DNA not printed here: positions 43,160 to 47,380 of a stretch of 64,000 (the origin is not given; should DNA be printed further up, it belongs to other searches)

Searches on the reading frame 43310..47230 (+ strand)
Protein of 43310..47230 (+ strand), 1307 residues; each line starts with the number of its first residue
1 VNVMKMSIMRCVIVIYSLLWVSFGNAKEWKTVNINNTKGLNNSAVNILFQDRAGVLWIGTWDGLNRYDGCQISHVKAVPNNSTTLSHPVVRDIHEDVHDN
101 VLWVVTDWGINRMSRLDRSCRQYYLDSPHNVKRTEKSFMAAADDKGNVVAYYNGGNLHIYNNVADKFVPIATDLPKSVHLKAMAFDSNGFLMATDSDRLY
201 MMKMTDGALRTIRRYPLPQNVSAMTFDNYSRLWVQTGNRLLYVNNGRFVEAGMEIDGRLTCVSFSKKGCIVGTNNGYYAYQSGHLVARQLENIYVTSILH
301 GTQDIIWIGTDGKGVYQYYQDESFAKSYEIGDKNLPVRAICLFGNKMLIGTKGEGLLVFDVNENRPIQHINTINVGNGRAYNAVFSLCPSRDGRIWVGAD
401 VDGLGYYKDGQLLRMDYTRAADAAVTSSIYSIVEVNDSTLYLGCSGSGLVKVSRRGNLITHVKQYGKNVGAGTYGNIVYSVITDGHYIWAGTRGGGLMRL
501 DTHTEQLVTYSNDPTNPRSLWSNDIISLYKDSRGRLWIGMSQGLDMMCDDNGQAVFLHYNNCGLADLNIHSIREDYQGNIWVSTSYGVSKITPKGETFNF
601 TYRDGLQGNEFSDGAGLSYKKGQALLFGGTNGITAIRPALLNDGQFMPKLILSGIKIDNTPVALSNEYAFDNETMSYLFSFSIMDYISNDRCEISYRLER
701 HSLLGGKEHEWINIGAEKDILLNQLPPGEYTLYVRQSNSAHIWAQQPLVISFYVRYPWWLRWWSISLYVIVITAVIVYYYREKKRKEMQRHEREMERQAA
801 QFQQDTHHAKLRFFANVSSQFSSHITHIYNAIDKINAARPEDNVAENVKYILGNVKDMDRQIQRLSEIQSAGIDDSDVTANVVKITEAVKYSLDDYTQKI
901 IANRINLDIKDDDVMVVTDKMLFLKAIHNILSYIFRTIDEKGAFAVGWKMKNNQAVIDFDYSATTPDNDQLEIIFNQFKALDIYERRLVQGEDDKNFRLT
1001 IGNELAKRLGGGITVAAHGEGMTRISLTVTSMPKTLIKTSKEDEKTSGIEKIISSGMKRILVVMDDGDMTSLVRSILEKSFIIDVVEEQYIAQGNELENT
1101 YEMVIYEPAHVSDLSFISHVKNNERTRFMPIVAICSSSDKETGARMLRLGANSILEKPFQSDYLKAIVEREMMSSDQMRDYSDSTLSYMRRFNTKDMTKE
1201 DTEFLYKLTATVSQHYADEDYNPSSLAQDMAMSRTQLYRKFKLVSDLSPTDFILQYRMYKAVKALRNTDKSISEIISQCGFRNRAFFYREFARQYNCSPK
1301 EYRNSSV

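Call 45: search_protein_families(library=pfam, proteins=[window:43310-47230:+], max_evalue=0.00001)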
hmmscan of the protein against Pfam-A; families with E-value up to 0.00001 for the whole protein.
window:43310-47230:+ (1307 aa): 4 families
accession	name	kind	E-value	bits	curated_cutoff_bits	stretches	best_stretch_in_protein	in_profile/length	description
PF07494.17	Reg_prop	-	5.5e-26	87.7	20.4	0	519-540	1-22/24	Two component regulator propeller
PF12833.13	HTH_18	-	1e-21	77.4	33.6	1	1226-1304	1-79/80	Helix-turn-helix domain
PF00165.29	HTH_AraC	-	2.3e-11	44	26.6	1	1265-1304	1-42/42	Bacterial regulatory helix-turn-helix proteins, AraC family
PF07495.19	Y_Y_Y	-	4.7e-06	26.9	26.6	0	686-754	2-64/65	Y_Y_Y domain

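Call 67: search_protein_families(library=pfam, proteins=[window:43310-47230:+], max_evalue=1)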
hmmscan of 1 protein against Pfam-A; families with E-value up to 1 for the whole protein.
window:43310-47230:+ (1307 aa): 14 families
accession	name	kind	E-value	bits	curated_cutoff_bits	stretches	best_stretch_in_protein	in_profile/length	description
PF07494.17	Reg_prop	-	5.5e-26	87.7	20.4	4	519-540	1-22/24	Two component regulator propeller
PF12833.13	HTH_18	-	1e-21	77.4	33.6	1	1226-1304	1-79/80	Helix-turn-helix domain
PF00165.29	HTH_AraC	-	2.3e-11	44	26.6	1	1265-1304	1-42/42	Bacterial regulatory helix-turn-helix proteins, AraC family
PF07495.19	Y_Y_Y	-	4.7e-06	26.9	26.6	1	686-754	2-64/65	Y_Y_Y domain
PF00072.30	Response_reg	-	2.5e-05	24.9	30.2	1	1060-1168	1-110/111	Response regulator receiver domain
PF23748.1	Beta-prop_LRRK2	-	0.00032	20.2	26.9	1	484-528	283-328/359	LRRK2 beta propeller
PF25171.1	Beta-prop_WDR36-Utp21_1st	-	0.0012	18.8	80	1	247-373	18-149/266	WDR36/Utp21 first beta-propeller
PF13360.13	PQQ_2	-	0.0032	17.6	27.6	1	418-537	100-220/233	Outer membrane protein assembly factor BamB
PF23389.1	Beta-prop_WDR19_1st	-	0.012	15.1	27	1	133-228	81-172/325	WDR19 first beta-propeller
PF11368.13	DUF3169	-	0.044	13.8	31.6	1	758-824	51-117/250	Protein of unknown function (DUF3169)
PF14316.11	DUF4381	-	0.061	14.1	27.2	1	757-810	16-65/145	Domain of unknown function (DUF4381)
PF19728.4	DUF6220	-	0.073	13.8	29.8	1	748-773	34-59/66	Family of unknown function (DUF6220)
PF22367.1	FlgE_3rd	-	0.076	13.7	27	1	903-951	43-88/121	Flagellar hook protein FlgE, third domain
PF03137.26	OATP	-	0.12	11.1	25.8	1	758-809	216-263/545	Organic Anion Transporter Polypeptide (OATP) family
